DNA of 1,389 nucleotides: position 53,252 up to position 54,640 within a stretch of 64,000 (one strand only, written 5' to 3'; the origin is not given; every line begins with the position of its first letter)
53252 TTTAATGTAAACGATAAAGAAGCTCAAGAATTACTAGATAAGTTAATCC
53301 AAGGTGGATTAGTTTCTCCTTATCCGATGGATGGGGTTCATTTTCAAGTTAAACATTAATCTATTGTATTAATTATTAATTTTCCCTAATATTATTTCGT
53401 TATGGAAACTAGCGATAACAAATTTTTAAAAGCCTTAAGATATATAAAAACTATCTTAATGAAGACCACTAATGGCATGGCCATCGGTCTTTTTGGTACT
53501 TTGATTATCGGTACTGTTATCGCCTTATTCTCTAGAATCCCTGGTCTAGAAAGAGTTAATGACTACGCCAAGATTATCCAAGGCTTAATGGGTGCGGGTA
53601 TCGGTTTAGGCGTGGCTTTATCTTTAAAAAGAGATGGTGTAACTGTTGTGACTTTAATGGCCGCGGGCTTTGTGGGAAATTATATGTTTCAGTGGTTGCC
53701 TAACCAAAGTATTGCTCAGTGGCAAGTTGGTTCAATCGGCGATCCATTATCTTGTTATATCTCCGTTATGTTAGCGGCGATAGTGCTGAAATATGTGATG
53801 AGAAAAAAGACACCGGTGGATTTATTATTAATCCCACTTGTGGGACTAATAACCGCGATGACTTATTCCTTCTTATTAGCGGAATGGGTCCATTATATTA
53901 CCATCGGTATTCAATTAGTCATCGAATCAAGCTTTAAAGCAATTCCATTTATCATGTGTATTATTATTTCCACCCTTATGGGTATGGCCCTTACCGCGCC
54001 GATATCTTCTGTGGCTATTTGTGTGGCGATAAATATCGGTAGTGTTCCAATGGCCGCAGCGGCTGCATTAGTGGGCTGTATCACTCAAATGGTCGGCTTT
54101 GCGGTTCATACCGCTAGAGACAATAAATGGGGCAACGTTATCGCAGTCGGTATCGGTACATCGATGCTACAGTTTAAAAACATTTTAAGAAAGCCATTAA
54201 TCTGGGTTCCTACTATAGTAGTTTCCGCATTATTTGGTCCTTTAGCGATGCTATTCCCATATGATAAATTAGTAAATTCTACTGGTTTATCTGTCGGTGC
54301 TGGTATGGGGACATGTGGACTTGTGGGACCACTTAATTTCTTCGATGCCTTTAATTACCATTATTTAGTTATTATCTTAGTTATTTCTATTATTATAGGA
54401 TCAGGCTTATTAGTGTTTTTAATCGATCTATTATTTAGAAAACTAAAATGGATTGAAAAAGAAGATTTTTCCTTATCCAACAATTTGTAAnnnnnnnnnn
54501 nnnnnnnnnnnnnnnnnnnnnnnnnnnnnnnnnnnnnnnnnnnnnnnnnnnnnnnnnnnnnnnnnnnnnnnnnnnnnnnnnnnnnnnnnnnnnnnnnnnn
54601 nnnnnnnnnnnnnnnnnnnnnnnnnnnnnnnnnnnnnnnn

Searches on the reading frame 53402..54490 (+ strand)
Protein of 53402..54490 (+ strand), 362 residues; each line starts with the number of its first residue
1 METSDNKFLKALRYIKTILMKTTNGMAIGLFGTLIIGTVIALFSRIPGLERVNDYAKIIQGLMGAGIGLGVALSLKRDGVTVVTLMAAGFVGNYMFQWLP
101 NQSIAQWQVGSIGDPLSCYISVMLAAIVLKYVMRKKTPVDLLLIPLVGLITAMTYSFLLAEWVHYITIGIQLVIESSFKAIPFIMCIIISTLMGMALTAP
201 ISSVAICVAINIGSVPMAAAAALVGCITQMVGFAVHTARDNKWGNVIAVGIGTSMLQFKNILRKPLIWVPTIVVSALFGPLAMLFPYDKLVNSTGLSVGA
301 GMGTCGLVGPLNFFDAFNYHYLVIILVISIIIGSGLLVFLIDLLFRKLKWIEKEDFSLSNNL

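Call 45: search_protein_families(library=pfam, proteins=[window:53402-54490:+])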
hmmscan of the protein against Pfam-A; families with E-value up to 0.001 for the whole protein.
window:53402-54490:+ (362 aa): 1 family
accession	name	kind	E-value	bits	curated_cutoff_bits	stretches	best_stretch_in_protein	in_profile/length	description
PF13303.11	PTS_EIIC_2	-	4e-81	273.1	28.9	1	20-357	1-326/327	Phosphotransferase system, EIIC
